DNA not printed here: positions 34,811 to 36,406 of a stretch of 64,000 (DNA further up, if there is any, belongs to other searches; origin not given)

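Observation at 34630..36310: Cobalamin riboswitch controlling a monocistronic T9SS-exported beta-propeller: candidate extracellular corrinoid-capture protein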

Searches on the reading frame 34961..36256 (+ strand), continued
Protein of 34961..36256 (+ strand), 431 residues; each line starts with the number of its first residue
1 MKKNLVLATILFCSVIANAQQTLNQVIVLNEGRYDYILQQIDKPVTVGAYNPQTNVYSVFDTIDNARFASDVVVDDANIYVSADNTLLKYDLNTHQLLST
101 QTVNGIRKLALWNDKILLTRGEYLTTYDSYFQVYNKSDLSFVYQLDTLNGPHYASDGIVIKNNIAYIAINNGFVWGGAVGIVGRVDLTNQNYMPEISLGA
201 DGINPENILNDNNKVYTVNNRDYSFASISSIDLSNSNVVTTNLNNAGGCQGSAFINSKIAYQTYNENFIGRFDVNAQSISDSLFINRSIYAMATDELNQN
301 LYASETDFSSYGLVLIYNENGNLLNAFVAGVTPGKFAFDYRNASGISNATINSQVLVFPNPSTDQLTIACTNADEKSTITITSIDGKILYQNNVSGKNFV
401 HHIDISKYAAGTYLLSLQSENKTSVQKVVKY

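Call 15: find_related_loci(query=A1, collection=genome_contigs, flank=6000)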
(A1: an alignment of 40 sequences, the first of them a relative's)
Query A1 (431 aa) in genome_contigs; peptide patterns used: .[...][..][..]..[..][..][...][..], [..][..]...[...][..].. (x = any residue, [..] = any of these).
340 stretches matched a pattern; 321 encode a relative of the query (tblastn E <= 1e-3); the best 80 are kept; 80 distinct loci.
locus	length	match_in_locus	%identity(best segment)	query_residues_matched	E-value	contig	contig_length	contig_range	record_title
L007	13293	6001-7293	84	1-431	0e+0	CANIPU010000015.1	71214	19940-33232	MAG: Chitinophagaceae bacterium isolate RH-14apr17-97 genome assembly, contig: RH-14apr17-C830, whole genome shotgun seq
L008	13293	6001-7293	80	1-431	0e+0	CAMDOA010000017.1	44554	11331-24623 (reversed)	MAG: Chitinophaga pinensis isolate TrH-25oct19-14 genome assembly, contig: TrH-25oct19-C1351, whole genome shotgun seque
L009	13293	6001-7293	80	1-431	0e+0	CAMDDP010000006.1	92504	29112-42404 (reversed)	MAG: Chitinophaga pinensis isolate MaH-04nov19-208 genome assembly, contig: MaH-04nov19-C330, whole genome shotgun seque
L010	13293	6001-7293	71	1-431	0e+0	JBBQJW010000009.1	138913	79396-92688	MAG: Chitinophagales bacterium isolate Co_metawrap_664 Cmw_664_k141_23929376_length_138913_cov_16.0000, whole genome sho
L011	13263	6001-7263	67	10-430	0e+0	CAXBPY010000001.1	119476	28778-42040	MAG TPA_asm: uncultured bacterium isolate SRR1790644_binner123_Refined_12 genome assembly, contig: ERZ2944672.3, whole g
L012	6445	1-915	87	127-431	2e-177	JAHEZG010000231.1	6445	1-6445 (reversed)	MAG: Chitinophagaceae bacterium isolate nzgw146 NODE_10167_length_6446_cov_2.737549, whole genome shotgun sequence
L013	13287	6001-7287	81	1-429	0e+0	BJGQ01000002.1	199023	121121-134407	Bacteroidota bacterium LBMAG_Bacteroidetes_hypo.bin2 DNA, sequence02, whole genome shotgun sequence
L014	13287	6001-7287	45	1-430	4e-120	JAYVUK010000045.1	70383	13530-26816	MAG: Bacteroidota bacterium isolate GL74_UP_metabinner_7 GL74_UP_metabinner_7_44, whole genome shotgun sequence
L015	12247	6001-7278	45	6-430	5e-114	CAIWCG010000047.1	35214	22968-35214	MAG: uncultured Bacteroidetes bacterium isolate Umea1_bin-0439 genome assembly, contig: bin-0439:047/296, whole genome s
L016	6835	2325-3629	44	1-430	6e-113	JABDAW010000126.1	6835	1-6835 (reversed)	MAG: Bacteroidetes bacterium isolate BWOrgHeat_Nextera81_MAG6 3300020670.a:Ga0206965_10562, whole genome shotgun sequenc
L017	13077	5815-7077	44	11-430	6e-111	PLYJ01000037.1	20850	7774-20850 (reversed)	MAG: Bacteroidetes bacterium isolate palsa_967 73.20120700_P3D.283_contig_92874, whole genome shotgun sequence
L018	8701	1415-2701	41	1-430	5e-110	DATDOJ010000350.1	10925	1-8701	MAG TPA_asm: Bacteroidia bacterium isolate SMAG_U7891 k141_709307, whole genome shotgun sequence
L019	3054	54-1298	45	7-419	9e-114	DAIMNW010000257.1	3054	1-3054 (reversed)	MAG TPA_asm: Chitinophagales bacterium isolate CTOTU9720 NODE_4888_length_3054_cov_4.828943, whole genome shotgun sequen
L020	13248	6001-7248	44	19-431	3e-109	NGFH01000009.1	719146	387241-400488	MAG: Bacteroidetes bacterium 2013_40CM_41_45 2013_40cm_scaffold_1, whole genome shotgun sequence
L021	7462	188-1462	44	1-429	3e-104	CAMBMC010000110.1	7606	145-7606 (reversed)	MAG: Chitinophaga pinensis isolate MoE-23oct19-142 genome assembly, contig: MoE-23oct19-C17198, whole genome shotgun seq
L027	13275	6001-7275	43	1-429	2e-100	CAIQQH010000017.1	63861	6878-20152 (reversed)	MAG: uncultured Flavobacteriia bacterium isolate Kiruna3_bin-5384 genome assembly, contig: bin-5384:017/137, whole genom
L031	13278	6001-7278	41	1-430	2e-99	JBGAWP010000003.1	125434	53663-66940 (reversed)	MAG: Chitinophagales bacterium isolate MAG_MBR_AS.25 MBRAS-25_NODE_3_length_125434_cov_4.734558, whole genome shotgun se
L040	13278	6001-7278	41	1-430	3e-97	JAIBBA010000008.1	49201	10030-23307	MAG: Chitinophagales bacterium isolate SSF59 NODE_196_length_49201_cov_9.259547, whole genome shotgun sequence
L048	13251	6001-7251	41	1-430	4e-97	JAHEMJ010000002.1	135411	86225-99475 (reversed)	MAG: Crocinitomicaceae bacterium isolate Ww7 NODE_118_length_135411_cov_38.116261, whole genome shotgun sequence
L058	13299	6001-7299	41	1-430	3e-96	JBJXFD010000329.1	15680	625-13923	MAG: Saprospiraceae bacterium isolate F1F2.bin.554 k127_2467921, whole genome shotgun sequence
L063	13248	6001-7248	40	1-430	2e-95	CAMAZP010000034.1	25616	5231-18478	MAG: Chitinophaga pinensis isolate MiE-22jul19-72 genome assembly, contig: MiE-22jul19-C1599, whole genome shotgun seque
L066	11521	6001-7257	40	1-427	3e-95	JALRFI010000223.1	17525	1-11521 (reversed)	MAG: Crocinitomicaceae bacterium isolate LH.15 LH_201694, whole genome shotgun sequence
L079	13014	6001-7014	46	19-354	1e-94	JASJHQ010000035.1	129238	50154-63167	MAG: Flavobacteriales bacterium isolate ArSW.bin.33 ArSW_k141_69291, whole genome shotgun sequence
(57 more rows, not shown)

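Call 18: predict_structure(alignment_id=A1)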
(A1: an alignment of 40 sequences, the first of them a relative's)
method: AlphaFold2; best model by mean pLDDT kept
length: 431 residues; sequences in the alignment: 40
mean_pLDDT: 89.0   pTM: 0.84
mean pLDDT of the five models: 89.0, 88.9, 88.8, 87.5, 84.8
residues with pLDDT >= 90: 282; 70-90: 114; 50-70: 29; < 50: 6
segments of 3 or more residues with pLDDT < 50: 15-18
pLDDT, mean of each block of 10 residues (from residue 1): 64 54 93 90 94 90 93 95 96 96 95 96 88 97 96 91 94 71 97 95 92 94 89 95 84 92 89 93 88 92 90 91 90 92 59 81 90 87 93 88 92 92 89 88
secondary structure, 60 per line:
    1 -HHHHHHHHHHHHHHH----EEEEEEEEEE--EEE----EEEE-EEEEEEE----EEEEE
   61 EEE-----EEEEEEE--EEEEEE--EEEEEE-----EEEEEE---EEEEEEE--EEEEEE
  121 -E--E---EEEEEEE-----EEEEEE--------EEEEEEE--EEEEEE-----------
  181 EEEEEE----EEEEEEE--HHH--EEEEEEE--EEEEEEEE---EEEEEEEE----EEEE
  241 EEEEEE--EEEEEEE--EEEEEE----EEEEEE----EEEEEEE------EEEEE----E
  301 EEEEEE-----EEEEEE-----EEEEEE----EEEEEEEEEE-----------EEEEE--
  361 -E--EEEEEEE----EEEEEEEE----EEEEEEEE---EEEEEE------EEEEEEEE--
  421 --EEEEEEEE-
elements in order: H2-16 E21-30 E33-35 E40-43 E45-51 E56-63 E69-75 E78-83 E86-91 E97-102 E106-112 E115-120 E129-135 E141-146 E155-161 E164-169 E181-186 E191-197 E205-211 E214-221 E225-232 E237-246 E249-255 E258-263 E268-273 E278-284 E291-295 E300-306 E312-317 E323-328 E333-342 E354-358 E365-371 E376-383 E388-395 E399-404 E411-418 E423-430

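Call 22: fold_search(model_id=the predicted structure, library=pdb)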
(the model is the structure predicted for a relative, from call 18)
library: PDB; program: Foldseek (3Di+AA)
matches with E <= 10: 1898; with E <= 0.001: 1307
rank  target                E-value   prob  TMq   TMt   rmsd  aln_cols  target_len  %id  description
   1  8okv_D                6.9e-17  1.00  0.62  0.82   2.8       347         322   16  lipoprotein BT2095 from Bacteroides thetaiotamicron bound to cyanocobalamin CnCbl (released 2023-09-20)
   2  8okv_A                9.5e-17  1.00  0.62  0.82   2.7       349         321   16  lipoprotein BT2095 from Bacteroides thetaiotamicron bound to cyanocobalamin CnCbl (released 2023-09-20)
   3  3dsm                  7.4e-16  1.00  0.62  0.81   3.4       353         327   17  Crystal structure of the surface layer protein BACUNI_02894 from Bacteroides uniformis, Northeast Structural Genomics Co (released 2008-09-09)
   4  8bmz_A                1.3e-15  1.00  0.61  0.78   3.2       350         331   17  Bacteroides thetaiotaomicron surface lipoprotein BT1954 bound to adenosylcobalamin (released 2023-08-16)
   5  8okv_C                3.2e-15  1.00  0.62  0.80   2.9       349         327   16  lipoprotein BT2095 from Bacteroides thetaiotamicron bound to cyanocobalamin CnCbl (released 2023-09-20)
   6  8bmz_B                3.8e-15  1.00  0.61  0.78   3.2       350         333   17  Bacteroides thetaiotaomicron surface lipoprotein BT1954 bound to adenosylcobalamin (released 2023-08-16)
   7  8bmx_D                4.4e-15  1.00  0.61  0.77   3.4       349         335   17  Bacteroides thetaiotaomicron B12 TonB dependent transporter in complex with a surface lipoprotein (released 2023-09-20)
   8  8bai_A                5.8e-15  1.00  0.62  0.81   2.7       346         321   17  The surface-exposed lipo-protein of BtuG2 in complex with cyanocobalamin. (released 2023-10-25)
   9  8bai_B                6.1e-15  1.00  0.62  0.82   2.5       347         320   17  The surface-exposed lipo-protein of BtuG2 in complex with cyanocobalamin. (released 2023-10-25)
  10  8okv_B                6.1e-15  1.00  0.62  0.80   2.7       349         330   16  lipoprotein BT2095 from Bacteroides thetaiotamicron bound to cyanocobalamin CnCbl (released 2023-09-20)
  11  8bmy_A                1.0e-14  1.00  0.61  0.77   3.3       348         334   17  Bacteroides thetaiotaomicron surface lipoprotein bound to cyanocobalamin (released 2023-08-16)
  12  8bn0                  2.2e-14  1.00  0.62  0.77   2.7       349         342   17  Bacteroides thetaiotaomicron surface protein BT1954 bound to (released 2023-08-16)
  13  1l0q_A                2.7e-14  1.00  0.56  0.61  10.2       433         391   14  Tandem YVTN beta-propeller and PKD domains from an archaeal surface layer protein (released 2002-11-06)
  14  8ptf                  9.1e-14  1.00  0.60  0.75   3.4       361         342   17  The surface-exposed lipo-protein of BtuG2 in complex with cyanocobalamin. (released 2024-07-24)
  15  6y7o_A                3.9e-13  1.00  0.46  0.61  12.5       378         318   12  The complex between the eight-bladed symmetrical designer protein Tako8 and the silicotungstic acid Keggin (STA) (released 2020-12-16)
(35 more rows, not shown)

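Call 24: search_protein_families(library=pfam, proteins=[L048:7367-7861:+, L048:7863-8675:+, L048:8672-9715:+, L048:9718-10227:+, L027:3248-5704:+, L027:7333-7920:+, L027:7947-10607:+, L079:7176-8999:+, L079:9007-10083:+, L079:10093-10815:+], max_evalue=0.001)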
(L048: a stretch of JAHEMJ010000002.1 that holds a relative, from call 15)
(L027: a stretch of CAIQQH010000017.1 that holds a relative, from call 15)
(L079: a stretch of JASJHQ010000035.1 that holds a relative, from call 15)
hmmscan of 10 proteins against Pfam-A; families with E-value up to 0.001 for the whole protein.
L048:7367-7861:+ (164 aa): 3 families
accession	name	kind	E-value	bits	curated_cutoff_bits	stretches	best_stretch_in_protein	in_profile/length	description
PF00156.33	Pribosyltran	-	1.1e-17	64.2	26.3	1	4-140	5-141/158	Phosphoribosyl transferase domain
PF24390.1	PRTase-CE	-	3.5e-05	24.2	27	1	38-121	75-141/253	PRTase-CE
PF14681.12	UPRTase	-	0.00037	20.5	27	1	17-129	54-164/206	Uracil phosphoribosyltransferase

L048:7863-8675:+ (270 aa): 5 families
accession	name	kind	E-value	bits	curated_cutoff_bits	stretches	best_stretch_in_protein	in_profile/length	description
PF22645.1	GKRP_SIS_N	-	4.2e-17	62.4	27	1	48-149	6-111/113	Glucokinase regulatory protein N-terminal SIS domain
PF22198.1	GKRP_SIS_2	-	4.4e-08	33.5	27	1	44-100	7-63/191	Glucokinase regulatory protein, second SIS domain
PF20741.3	GKRP-like_C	-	5.4e-06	27.3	27.7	1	218-255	2-39/100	C-terminal lid domain of glucokinase regulatory protein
PF01380.27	SIS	-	2.8e-05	24.4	25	1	125-204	51-128/131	SIS domain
PF13580.11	SIS_2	-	6.9e-05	23.3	27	1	38-160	15-136/138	SIS domain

L048:8672-9715:+ (347 aa): 1 family
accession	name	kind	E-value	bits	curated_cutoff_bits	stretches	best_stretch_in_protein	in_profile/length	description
PF00491.26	Arginase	-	1e-51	176.5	22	1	27-335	2-277/280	Arginase family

L048:9718-10227:+ (169 aa): 0 families

L027:3248-5704:+ (818 aa): 4 families
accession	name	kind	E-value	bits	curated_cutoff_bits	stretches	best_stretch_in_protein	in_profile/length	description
PF00593.30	TonB_dep_Rec_b-barrel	-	1.1e-24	88.6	27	1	288-765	34-424/436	TonB dependent receptor-like, beta-barrel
PF07715.20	Plug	-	1.8e-17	64.2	23.9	1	119-223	2-106/107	TonB-dependent Receptor Plug Domain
PF13715.12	CarbopepD_reg_2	-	1.2e-12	48.1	32.2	1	24-109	1-87/88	CarboxypepD_reg-like domain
PF13620.12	CarboxypepD_reg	-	6.1e-12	46.2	32.3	1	24-99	2-82/82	Carboxypeptidase regulatory-like domain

L027:7333-7920:+ (195 aa): 4 families
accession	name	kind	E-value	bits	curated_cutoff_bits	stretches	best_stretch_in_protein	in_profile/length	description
PF05724.17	TPMT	-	1.4e-22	80.9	26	1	8-175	2-189/218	Thiopurine S-methyltransferase (TPMT)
PF08241.18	Methyltransf_11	-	0.00027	21.9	21.2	1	50-140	4-94/95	Methyltransferase domain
PF08242.18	Methyltransf_12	-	0.00037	21.6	30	1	50-139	4-98/98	Methyltransferase domain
PF13649.12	Methyltransf_25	-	0.0007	20.7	27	1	49-137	4-97/97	Methyltransferase domain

L027:7947-10607:+ (886 aa): 0 families

L079:7176-8999:+ (607 aa): 2 families
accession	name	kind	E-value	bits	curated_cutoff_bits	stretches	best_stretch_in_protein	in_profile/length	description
PF00999.27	Na_H_Exchanger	-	1e-37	130.4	26.2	1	13-408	6-373/375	Sodium/hydrogen exchanger, transmembrane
PF02254.24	TrkA_N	-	1.7e-05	25.6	23.8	1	421-511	1-92/116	TrkA-N domain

L079:9007-10083:+ (358 aa): 2 families
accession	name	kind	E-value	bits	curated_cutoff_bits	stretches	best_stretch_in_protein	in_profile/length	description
PF01571.26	GCV_T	-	1.8e-93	313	25.6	1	6-255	1-254/255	Aminomethyltransferase folate-binding domain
PF08669.17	GCV_T_C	-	3.8e-25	88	25.9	1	279-358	1-80/80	Glycine cleavage T-protein C-terminal barrel domain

L079:10093-10815:+ (240 aa): 1 family
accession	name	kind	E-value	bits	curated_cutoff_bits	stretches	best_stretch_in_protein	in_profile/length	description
PF04029.19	2-ph_phosp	-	4e-74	249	26.4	1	10-233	2-225/226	2-phosphosulpholactate phosphatase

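Call 25: search_protein_families(library=pfam, proteins=[L031:7353-8495:+, L031:8726-9517:+, L020:7256-7783:+, L014:7308-7832:+, L014:7885-8982:+, L014:9013-10506:+, L015:4858-5937:+, L018:77-1357:+, L058:5178-5906:+, L079:10812-11687:+], max_evalue=0.001)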
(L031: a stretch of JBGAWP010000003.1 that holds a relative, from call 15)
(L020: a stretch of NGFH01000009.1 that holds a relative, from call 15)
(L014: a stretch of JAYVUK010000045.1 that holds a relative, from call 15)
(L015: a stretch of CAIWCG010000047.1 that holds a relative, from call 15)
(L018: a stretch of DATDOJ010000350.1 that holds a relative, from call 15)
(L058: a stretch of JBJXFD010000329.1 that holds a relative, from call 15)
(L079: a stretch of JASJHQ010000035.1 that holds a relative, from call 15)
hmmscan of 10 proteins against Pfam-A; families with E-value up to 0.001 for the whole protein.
L031:7353-8495:+ (380 aa): 1 family
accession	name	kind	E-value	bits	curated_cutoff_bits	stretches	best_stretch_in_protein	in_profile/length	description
PF01497.23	Peripla_BP_2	-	7e-23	81.7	27.5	1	96-329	2-228/235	Periplasmic binding protein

L031:8726-9517:+ (263 aa): 2 families
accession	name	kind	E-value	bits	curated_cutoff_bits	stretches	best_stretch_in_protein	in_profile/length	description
PF01032.23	FecCD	-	4.7e-64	216.8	26.5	1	1-255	62-311/311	FecCD transport family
PF00950.22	ABC-3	-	3.6e-05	23.9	20.1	1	45-212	58-219/258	ABC 3 transport family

L020:7256-7783:+ (175 aa): 1 family
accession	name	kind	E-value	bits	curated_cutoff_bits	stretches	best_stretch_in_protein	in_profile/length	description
PF20221.3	DUF6580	-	1.1e-48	165.9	27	1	6-168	4-161/162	Family of unknown function (DUF6580)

L014:7308-7832:+ (174 aa): 1 family
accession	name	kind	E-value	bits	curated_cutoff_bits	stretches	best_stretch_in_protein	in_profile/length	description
PF20221.3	DUF6580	-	1.1e-50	172.4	27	1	7-171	3-161/162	Family of unknown function (DUF6580)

L014:7885-8982:+ (365 aa): 1 family
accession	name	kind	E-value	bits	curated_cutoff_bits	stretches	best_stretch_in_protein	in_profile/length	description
PF13519.12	VWA_2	-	3.1e-10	41.1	27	1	177-275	1-107/107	von Willebrand factor type A domain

L014:9013-10506:+ (497 aa): 3 families
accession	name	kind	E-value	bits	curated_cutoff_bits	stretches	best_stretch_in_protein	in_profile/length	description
PF07728.20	AAA_5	-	5.3e-07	30.2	22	0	133-246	26-138/139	AAA domain (dynein-related subfamily)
PF01078.27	Mg_chelatase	-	5.8e-07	29.6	20.3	0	173-231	99-159/207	Magnesium chelatase, subunit ChlI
PF00158.32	Sigma54_activat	-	6e-06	26.5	20.2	1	173-230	86-143/168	Sigma-54 interaction domain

L015:4858-5937:+ (359 aa): 2 families
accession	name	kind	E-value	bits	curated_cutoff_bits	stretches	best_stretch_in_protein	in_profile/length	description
PF04101.22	Glyco_tran_28_C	-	4.2e-12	46.9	22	1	262-336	63-142/166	Glycosyltransferase family 28 C-terminal domain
PF13528.12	Glyco_trans_1_3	-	8.1e-10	38.8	25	1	227-317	212-301/322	Glycosyl transferase family 1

L018:77-1357:+ (426 aa): 4 families
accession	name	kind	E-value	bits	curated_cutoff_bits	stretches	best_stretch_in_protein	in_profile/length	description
PF00664.28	ABC_membrane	-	1.3e-28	100.9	28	1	1-138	136-273/274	ABC transporter transmembrane region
PF00005.33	ABC_tran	-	9.4e-28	98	25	1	200-349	1-137/137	ABC transporter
PF02463.25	SMC_N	-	4.2e-06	26.8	40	0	280-391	113-211/220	RecF/RecN/SMC N terminal domain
PF06414.18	Zeta_toxin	-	0.00085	19.2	22.3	0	215-251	21-57/199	Zeta toxin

L058:5178-5906:+ (242 aa): 1 family
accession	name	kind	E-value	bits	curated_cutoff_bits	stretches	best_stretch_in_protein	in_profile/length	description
PF02517.21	Rce1-like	-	7.7e-21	74.6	22.4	1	133-224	5-93/93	Type II CAAX prenyl endopeptidase Rce1-like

L079:10812-11687:+ (291 aa): 0 families

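Call 28: search_solved_structures(query=L020:7256-7783:+, max_evalue=10)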
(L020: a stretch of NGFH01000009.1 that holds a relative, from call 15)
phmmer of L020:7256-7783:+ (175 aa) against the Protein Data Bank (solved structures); distinct sequences matched with E-value up to 10: 0.

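Call 44: search_solved_structures(query=L027:3248-5704:+, max_evalue=0.00001)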
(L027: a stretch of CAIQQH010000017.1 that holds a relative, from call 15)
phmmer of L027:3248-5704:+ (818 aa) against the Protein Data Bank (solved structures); distinct sequences matched with E-value up to 0.00001: 8.
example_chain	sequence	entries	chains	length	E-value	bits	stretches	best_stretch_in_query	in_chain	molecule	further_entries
9gbc_A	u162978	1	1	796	4.9e-11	44.7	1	4-229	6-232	TonB-linked outer membrane receptor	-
5t3r_D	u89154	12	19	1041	2.7e-09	39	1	14-244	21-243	SusC homolog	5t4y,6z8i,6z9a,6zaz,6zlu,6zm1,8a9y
6sli_B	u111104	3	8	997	2.6e-07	32.4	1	20-109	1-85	RagA protein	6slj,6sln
8the_A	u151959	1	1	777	1.3e-06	30.1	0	520-592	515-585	Heme/hemoglobin uptake outer membrane receptor PhuR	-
9dhe_A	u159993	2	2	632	1.8e-06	29.7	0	124-229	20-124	TonB-dependent receptor | Outer membrane heme/hemoglobin receptor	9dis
9dir_B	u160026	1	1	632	2.1e-06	29.4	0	124-229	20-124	Outer membrane heme/hemoglobin receptor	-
3fhh_A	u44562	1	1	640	3.2e-06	28.8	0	124-229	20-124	Outer membrane heme receptor ShuA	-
9hfj_A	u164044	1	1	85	3.7e-06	28.6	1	21-92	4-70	SusC homolog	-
